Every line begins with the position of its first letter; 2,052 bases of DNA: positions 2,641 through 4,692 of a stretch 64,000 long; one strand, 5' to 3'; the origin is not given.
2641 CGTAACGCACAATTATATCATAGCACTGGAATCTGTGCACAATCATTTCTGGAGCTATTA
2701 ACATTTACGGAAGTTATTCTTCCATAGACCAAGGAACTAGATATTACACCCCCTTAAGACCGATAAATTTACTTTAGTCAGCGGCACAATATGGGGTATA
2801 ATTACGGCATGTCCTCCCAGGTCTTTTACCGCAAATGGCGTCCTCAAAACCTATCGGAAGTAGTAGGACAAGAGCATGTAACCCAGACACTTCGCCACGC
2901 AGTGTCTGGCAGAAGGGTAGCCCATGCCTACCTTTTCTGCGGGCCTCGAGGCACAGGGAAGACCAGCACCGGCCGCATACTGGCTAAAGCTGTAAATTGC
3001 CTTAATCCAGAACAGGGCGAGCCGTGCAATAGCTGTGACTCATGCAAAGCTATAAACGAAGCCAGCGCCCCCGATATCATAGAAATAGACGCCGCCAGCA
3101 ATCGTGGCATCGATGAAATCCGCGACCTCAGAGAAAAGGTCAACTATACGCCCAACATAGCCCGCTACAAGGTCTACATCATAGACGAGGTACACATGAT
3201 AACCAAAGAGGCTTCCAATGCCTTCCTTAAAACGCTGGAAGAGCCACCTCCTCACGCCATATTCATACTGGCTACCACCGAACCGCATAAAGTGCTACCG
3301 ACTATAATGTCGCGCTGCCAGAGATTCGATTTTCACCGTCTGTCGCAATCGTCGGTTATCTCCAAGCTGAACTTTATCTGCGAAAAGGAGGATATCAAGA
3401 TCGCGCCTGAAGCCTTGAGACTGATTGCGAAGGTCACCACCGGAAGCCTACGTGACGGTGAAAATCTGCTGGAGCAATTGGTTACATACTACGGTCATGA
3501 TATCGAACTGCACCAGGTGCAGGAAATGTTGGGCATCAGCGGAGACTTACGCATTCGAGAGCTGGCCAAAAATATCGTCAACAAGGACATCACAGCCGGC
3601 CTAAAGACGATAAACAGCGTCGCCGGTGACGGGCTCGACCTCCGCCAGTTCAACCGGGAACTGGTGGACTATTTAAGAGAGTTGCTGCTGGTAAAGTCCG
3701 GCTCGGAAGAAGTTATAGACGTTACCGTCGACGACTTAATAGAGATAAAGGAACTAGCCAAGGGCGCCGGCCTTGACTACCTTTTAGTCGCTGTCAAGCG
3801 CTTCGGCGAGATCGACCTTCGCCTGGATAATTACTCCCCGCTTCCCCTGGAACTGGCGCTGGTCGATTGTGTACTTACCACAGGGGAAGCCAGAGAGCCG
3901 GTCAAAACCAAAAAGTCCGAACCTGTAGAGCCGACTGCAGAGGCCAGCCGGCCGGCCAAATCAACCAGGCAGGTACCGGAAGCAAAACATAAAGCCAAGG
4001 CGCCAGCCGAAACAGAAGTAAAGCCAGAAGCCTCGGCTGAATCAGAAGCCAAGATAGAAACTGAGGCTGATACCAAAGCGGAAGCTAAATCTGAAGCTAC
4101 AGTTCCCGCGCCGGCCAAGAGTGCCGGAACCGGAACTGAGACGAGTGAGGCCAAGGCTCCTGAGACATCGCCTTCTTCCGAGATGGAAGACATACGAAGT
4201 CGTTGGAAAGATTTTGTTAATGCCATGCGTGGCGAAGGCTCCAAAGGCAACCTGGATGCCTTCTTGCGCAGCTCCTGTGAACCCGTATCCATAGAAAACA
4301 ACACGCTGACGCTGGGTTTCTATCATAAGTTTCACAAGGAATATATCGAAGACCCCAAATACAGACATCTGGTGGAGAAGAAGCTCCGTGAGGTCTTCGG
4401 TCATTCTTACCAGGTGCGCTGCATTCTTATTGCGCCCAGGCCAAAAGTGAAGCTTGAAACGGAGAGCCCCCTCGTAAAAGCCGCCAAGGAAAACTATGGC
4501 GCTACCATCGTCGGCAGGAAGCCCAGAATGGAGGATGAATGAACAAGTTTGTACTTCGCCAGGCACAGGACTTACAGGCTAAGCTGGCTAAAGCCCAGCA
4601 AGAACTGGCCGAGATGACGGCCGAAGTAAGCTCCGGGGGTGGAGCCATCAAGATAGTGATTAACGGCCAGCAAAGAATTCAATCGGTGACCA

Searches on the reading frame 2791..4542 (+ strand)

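Call 37: search_protein_families(library=pfam, proteins=[window:2791-4542:+], max_evalue=0.001)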
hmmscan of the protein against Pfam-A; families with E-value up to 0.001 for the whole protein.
window:2791-4542:+ (583 aa): 6 families
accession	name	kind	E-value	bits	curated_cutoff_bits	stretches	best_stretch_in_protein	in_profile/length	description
PF13177.12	DNA_pol3_delta2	-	1.4e-49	168.6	27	1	26-184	1-160/161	DNA polymerase III, delta subunit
PF00004.35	AAA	-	4.2e-12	47.1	21.2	1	48-181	2-125/131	ATPase family associated with various cellular activities (AAA)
PF12169.13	DNA_pol3_gamma3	-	3.3e-11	43.6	24.4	1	239-326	2-91/143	DNA polymerase III subunits gamma and tau domain III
PF22608.2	DNAX_ATPase_lid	-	1.9e-08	34.4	27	1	191-233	4-46/49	DNA polymerase III clamp loader subunit, ATPase lid domain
PF05496.18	RuvB_N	-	3.1e-06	27.5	27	1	17-70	2-59/159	Holliday junction DNA helicase RuvB P-loop domain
PF01078.27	Mg_chelatase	-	0.00042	20.2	20.3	1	21-75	2-53/207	Magnesium chelatase, subunit ChlI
